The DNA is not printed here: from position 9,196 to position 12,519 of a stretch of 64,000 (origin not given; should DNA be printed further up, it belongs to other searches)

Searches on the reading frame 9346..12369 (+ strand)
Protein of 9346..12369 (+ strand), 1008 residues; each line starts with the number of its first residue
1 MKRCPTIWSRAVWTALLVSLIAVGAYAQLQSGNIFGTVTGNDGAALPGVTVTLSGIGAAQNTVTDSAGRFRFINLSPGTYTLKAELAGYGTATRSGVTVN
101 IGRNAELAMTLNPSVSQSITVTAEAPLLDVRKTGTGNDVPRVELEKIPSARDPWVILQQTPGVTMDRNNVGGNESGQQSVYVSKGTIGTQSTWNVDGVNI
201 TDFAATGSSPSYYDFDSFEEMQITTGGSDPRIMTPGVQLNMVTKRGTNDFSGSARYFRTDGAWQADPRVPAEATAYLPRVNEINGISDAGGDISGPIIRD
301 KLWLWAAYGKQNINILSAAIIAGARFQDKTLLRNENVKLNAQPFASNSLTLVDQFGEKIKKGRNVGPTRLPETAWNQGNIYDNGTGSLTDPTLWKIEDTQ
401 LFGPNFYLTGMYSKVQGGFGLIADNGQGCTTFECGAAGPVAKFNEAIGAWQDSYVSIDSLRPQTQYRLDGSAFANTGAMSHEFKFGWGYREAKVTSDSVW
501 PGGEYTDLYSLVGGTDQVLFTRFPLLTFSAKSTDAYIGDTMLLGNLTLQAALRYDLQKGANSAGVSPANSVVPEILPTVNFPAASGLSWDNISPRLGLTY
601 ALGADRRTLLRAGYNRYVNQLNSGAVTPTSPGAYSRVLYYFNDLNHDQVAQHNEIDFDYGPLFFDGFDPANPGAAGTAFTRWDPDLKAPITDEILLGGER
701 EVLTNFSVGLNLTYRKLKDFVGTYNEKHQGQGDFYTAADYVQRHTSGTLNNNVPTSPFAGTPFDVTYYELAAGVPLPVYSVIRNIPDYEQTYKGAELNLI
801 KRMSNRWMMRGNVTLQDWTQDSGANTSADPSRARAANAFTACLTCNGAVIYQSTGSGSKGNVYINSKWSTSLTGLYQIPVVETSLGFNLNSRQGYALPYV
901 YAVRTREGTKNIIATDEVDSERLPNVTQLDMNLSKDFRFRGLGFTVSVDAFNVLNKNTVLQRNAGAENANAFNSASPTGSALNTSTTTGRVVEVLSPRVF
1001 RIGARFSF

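Call 58: search_protein_families(library=pfam, proteins=[window:9346-12369:+], max_evalue=0.0001)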
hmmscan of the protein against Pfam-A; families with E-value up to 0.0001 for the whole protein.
window:9346-12369:+ (1008 aa): 4 families
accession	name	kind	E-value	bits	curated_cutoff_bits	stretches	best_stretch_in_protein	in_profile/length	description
PF13620.12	CarboxypepD_reg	-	1.5e-19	70.6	32.3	1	34-111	2-81/82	Carboxypeptidase regulatory-like domain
PF13715.12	CarbopepD_reg_2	-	3.1e-10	40.4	32.2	1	34-114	1-79/88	CarboxypepD_reg-like domain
PF17210.9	SdrD_B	-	1e-05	26.2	29.7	1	44-102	22-82/112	SdrD B-like domain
PF07715.20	Plug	-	5.8e-05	24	23.9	0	139-229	12-96/107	TonB-dependent Receptor Plug Domain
